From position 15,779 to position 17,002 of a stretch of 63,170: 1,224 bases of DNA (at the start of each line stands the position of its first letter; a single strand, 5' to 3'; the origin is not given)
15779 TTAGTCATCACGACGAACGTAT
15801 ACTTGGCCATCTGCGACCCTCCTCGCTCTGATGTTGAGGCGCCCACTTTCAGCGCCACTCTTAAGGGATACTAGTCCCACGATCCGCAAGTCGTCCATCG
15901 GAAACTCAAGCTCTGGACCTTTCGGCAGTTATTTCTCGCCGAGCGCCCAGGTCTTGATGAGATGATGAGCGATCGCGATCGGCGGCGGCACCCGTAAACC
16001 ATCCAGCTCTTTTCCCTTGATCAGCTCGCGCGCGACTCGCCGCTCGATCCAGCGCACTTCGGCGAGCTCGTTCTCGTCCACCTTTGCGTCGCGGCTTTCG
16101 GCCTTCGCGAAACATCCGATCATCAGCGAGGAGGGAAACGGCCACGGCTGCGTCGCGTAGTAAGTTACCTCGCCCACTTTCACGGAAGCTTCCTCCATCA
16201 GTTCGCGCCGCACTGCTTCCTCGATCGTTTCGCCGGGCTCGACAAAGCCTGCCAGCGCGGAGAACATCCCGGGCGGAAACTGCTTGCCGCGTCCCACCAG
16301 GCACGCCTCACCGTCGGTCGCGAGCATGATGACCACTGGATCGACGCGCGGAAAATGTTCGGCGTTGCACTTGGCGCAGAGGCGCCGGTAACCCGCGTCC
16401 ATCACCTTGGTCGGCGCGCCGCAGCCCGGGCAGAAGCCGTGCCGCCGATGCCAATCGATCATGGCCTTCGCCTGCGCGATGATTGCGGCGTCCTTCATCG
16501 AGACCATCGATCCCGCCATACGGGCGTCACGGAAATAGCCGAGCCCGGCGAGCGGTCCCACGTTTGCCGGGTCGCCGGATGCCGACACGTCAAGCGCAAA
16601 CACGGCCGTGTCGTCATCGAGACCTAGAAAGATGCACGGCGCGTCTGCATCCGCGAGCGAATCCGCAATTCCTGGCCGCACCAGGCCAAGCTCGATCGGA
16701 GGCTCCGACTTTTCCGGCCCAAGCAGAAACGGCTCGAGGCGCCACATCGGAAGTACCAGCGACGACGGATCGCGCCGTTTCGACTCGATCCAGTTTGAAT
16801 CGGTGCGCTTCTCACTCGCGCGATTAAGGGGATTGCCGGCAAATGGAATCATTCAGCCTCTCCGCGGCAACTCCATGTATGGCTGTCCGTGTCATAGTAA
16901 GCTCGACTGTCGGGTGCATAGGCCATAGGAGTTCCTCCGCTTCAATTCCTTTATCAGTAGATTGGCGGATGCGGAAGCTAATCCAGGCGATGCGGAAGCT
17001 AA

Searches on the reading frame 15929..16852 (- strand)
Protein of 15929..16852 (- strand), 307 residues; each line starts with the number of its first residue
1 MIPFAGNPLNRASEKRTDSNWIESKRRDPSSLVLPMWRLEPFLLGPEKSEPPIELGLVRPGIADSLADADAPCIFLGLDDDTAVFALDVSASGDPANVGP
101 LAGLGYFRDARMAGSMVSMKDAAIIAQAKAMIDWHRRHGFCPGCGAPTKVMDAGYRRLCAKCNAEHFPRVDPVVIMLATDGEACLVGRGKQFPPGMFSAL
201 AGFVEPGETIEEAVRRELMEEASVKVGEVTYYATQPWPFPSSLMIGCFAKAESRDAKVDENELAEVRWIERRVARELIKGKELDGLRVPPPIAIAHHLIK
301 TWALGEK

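Call 32: find_encoding_contigs(protein=window:15929-16852:-, flank=10000, max_places=1)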
Protein window:15929-16852:- (307 aa): 8 contigs read that carry it; 1 place shown.
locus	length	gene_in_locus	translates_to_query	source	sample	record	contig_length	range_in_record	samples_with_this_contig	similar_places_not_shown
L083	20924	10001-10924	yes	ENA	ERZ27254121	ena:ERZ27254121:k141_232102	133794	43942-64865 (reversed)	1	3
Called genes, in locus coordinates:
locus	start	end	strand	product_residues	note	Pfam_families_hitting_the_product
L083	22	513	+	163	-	-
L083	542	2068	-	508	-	PF06293:Kdo, PF01636:APH (faint), PF00069:Pkinase (faint), PF07714:PK_Tyr_Ser-Thr (faint), PF19974:TCAD9 (faint), PF03109:ABC1 (faint), PF06293:Kdo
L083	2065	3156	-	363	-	PF13439:Glyco_transf_4 (faint), PF20706:GT4-conflict, PF00534:Glycos_transf_1, PF13692:Glyco_trans_1_4, PF13524:Glyco_trans_1_2 (weak)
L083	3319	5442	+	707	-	PF06293:Kdo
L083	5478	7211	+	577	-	PF02366:PMT, PF13231:PMT_2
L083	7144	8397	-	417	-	PF02684:LpxB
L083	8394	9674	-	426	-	PF04413:Glycos_transf_N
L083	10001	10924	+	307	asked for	PF09296:NUDIX-like, PF09297:Zn_ribbon_NUD, PF00293:NUDIX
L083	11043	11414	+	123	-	PF14114:DUF4286 (weak)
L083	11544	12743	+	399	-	PF00144:Beta-lactamase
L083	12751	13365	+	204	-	PF13508:Acetyltransf_7, PF00583:Acetyltransf_1, PF13673:Acetyltransf_10 (weak)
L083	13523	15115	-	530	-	PF00083:Sugar_tr, PF05977:MFS_3 (faint), PF07690:MFS_1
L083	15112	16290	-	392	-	PF25917:BSH_RND, PF25919:BSH_CusB (weak), PF25997:BSH_YhbJ (faint), PF25876:HH_MFP_RND (weak), PF25963:Beta-barrel_AAEA (weak)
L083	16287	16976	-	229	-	PF00440:TetR_N, PF09209:CecR_C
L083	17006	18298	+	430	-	PF06441:EHN, PF00561:Abhydrolase_1, PF12697:Abhydrolase_6 (weak)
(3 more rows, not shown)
